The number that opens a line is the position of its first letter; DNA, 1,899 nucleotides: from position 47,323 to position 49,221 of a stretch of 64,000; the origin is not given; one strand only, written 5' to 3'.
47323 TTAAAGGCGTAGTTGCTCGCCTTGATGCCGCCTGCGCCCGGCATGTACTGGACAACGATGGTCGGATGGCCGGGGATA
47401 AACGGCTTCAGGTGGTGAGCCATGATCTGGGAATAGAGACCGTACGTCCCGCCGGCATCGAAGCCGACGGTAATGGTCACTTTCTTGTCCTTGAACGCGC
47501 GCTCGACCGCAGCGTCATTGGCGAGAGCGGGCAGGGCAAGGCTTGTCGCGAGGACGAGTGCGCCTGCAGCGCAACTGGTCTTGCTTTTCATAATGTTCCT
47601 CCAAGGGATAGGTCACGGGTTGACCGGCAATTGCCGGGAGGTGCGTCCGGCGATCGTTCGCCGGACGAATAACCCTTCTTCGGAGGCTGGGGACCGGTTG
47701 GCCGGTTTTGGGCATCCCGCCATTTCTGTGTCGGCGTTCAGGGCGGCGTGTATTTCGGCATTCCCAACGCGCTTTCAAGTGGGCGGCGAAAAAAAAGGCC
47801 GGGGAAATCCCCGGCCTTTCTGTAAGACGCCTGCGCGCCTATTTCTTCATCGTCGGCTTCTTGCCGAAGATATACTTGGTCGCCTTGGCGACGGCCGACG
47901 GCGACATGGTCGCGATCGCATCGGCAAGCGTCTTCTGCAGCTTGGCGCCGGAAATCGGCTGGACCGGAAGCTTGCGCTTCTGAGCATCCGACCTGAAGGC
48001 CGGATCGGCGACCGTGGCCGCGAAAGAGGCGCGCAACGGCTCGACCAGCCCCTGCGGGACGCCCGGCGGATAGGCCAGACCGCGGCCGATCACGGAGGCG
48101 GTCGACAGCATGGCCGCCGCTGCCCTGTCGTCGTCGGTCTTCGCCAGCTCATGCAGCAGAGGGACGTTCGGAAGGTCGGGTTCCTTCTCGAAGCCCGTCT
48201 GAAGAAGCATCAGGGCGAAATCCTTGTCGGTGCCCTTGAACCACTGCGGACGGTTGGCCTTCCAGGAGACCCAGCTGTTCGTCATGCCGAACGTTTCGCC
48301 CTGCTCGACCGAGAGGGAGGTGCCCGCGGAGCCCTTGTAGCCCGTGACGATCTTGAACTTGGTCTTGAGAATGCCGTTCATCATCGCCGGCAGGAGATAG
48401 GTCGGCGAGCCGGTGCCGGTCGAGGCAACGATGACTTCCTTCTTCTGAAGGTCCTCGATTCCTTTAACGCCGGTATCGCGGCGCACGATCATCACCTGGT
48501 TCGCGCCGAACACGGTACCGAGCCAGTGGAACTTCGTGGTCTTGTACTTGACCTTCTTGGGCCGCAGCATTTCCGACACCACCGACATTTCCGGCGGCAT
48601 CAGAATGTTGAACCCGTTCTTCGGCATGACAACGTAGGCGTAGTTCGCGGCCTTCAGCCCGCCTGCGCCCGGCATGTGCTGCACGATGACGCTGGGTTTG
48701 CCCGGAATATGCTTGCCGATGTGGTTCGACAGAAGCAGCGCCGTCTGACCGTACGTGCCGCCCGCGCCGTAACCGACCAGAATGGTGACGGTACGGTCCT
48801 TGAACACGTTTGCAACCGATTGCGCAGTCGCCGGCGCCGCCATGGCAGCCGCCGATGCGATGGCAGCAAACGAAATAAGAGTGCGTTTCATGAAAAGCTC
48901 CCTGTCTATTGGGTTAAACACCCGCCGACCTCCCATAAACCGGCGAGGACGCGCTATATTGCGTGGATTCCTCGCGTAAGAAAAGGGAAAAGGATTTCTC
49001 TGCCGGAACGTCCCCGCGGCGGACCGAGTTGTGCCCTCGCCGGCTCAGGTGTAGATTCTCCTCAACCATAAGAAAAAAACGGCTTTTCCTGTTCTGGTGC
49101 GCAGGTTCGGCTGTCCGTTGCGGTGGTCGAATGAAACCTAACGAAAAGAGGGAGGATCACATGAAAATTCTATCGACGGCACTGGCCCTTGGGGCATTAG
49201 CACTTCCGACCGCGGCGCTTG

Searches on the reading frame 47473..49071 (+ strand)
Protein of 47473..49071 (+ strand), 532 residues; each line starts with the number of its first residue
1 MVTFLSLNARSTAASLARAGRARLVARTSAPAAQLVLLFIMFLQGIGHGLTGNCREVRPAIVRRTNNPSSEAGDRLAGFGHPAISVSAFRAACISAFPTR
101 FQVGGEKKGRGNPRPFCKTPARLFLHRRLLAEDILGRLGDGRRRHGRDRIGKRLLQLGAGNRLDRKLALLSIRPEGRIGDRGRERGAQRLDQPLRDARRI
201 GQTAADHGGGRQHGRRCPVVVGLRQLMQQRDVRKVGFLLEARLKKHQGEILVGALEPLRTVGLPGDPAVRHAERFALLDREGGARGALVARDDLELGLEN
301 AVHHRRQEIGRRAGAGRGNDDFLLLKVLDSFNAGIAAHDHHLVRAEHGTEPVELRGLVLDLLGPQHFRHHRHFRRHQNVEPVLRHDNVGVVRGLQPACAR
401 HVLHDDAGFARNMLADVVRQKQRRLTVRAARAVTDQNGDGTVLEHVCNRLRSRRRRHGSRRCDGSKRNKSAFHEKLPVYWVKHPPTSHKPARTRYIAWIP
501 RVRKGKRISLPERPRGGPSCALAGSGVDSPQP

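Call 8: search_protein_families(library=pfam, proteins=[window:47473-49071:+], max_evalue=0.001)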
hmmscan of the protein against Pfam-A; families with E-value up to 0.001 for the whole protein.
window:47473-49071:+ (532 aa): 0 families
